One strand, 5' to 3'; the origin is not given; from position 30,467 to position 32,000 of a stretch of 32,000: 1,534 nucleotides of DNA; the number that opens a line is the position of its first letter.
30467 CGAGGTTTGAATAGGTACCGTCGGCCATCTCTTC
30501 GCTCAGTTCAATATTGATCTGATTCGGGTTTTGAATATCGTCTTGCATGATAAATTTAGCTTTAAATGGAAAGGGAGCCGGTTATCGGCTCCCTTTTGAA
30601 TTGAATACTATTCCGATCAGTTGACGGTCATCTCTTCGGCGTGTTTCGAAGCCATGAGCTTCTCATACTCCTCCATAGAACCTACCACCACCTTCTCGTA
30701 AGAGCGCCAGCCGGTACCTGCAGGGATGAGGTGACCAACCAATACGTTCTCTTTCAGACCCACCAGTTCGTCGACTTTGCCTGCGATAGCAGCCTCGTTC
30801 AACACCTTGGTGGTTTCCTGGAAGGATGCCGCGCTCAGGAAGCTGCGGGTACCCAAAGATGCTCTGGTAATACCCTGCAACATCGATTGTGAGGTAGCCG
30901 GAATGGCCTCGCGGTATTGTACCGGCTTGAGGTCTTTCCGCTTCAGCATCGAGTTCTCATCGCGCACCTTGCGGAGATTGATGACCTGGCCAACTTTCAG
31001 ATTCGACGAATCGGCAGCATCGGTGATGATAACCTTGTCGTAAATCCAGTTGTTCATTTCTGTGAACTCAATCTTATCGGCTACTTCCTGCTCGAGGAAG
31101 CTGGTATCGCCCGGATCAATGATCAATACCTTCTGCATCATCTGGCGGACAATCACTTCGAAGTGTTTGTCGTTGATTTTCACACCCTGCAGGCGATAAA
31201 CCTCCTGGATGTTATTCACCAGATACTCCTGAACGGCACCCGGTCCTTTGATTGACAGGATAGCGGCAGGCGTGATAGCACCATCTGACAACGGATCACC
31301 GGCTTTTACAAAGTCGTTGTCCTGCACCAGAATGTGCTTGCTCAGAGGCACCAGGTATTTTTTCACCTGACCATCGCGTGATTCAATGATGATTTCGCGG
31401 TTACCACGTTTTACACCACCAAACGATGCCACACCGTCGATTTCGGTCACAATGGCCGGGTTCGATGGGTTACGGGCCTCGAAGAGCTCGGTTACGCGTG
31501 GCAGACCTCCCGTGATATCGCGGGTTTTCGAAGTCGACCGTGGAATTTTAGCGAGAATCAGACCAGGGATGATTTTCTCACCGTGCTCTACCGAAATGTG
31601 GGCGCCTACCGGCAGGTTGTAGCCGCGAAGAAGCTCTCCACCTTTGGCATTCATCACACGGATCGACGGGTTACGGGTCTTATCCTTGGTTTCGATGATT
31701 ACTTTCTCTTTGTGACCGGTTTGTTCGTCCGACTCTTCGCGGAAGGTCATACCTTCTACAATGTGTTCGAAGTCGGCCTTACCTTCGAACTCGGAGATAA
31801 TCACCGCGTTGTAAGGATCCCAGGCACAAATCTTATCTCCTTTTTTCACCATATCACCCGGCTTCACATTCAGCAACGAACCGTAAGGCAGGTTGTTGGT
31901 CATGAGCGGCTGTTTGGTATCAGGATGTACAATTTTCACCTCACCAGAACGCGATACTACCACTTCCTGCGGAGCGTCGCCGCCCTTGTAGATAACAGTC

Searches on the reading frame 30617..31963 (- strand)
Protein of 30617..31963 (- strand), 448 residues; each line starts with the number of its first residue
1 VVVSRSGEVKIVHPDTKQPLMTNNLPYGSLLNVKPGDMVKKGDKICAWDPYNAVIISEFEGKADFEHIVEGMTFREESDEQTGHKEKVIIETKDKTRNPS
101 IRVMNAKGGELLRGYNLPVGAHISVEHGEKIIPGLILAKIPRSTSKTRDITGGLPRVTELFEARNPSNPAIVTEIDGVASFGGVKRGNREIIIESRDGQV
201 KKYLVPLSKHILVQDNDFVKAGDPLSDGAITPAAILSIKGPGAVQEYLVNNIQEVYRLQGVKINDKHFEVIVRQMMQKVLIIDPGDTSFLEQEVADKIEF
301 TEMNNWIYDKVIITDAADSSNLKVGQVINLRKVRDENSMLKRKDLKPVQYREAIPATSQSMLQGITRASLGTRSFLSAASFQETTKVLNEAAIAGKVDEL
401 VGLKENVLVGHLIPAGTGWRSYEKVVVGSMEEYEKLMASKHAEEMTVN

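Call 6: search_protein_families(library=pfam, proteins=[window:30617-31963:-], max_evalue=0.001)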
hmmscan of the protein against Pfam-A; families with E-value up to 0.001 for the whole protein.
window:30617-31963:- (448 aa): 5 families
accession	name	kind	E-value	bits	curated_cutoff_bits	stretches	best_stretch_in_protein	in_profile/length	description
PF04998.22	RNA_pol_Rpb1_5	-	1.4e-18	67.8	28.5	1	95-297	150-258/267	RNA polymerase Rpb1, domain 5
PF21668.3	RPOC_hybrid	-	1.3e-06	28.6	27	0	103-139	32-68/102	DNA-directed RNA polymerase subunit beta', hybrid domain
PF13533.13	Biotin_lipoyl_2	-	2.6e-06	27.6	29.8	0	31-45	14-28/32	Biotin-lipoyl like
PF01333.25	Apocytochr_F_C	-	2.2e-05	24.9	30.4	0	184-227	19-62/118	Apocytochrome F, C-terminal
PF01551.29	Peptidase_M23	-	0.00022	21.8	28.7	0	167-225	12-69/96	Peptidase family M23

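Call 77: find_homologous_proteins(query=window:30617-31963:-, max_evalue=1e-50)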
Query window:30617-31963:- (448 aa): 7997 proteins with E <= 1e-50 among 8000 candidates; the best 120 are listed.
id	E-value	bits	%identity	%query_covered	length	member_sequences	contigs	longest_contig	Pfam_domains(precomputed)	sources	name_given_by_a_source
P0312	1.0e-276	936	94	99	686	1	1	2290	PF25984.1,PF04998.23,PF01333.26,PF21668.4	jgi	jgi:DNA-directed RNA polymerase subunit beta'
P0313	6.7e-226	768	78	99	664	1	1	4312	PF04998.23,PF01333.26,PF21668.4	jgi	-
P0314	1.7e-225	767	78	98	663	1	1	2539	PF04998.23,PF01333.26,PF21668.4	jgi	-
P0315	3.9e-225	766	78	98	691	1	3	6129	PF04998.23,PF21668.4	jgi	jgi:DNA-directed RNA polymerase subunit beta'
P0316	1.9e-224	763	77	99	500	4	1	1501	PF04998.23,PF01333.26,PF21668.4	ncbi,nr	ncbi:MAG: DNA-directed RNA polymerase subunit beta', partial [Sphingobacteriia bacterium]|nr:DNA-dir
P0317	2.5e-224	763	77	99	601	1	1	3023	PF04998.23,PF21668.4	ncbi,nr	ncbi:MAG: DNA-directed RNA polymerase subunit beta', partial [Sphingobacteriia bacterium]|nr:DNA-dir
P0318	5.3e-224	762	76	99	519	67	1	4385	PF25984.1,PF01551.30,PF04998.23,PF01333.26,PF21668.4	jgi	jgi:DNA-directed RNA polymerase subunit beta'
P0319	6.8e-224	762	78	98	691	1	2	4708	PF04998.23,PF01333.26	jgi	jgi:DNA-directed RNA polymerase subunit beta'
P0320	2.9e-223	760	78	98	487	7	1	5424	PF25984.1,PF04998.23,PF01333.26,PF21668.4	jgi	jgi:DNA-directed RNA polymerase subunit beta'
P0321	7.5e-223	758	77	99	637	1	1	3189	PF04998.23,PF01333.26,PF21668.4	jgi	-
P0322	1.7e-210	717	73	99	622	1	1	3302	PF04998.23,PF01333.26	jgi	-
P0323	5.3e-210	716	73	99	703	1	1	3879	PF25984.1,PF04998.23,PF01333.26,PF05000.23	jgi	jgi:DNA-directed RNA polymerase subunit beta'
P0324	7.6e-210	715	73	99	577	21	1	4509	PF25984.1,PF04998.23,PF01333.26,PF21668.4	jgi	jgi:DNA-directed RNA polymerase subunit beta'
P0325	1.1e-209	715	73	99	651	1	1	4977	PF04998.23,PF01333.26,PF21668.4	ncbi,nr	ncbi:MAG: DNA-directed RNA polymerase subunit beta', partial [Bacteroidetes bacterium]|nr:DNA-direct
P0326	1.2e-209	715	73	99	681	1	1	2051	PF04998.23,PF01333.26,PF21668.4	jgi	jgi:DNA-directed RNA polymerase subunit beta'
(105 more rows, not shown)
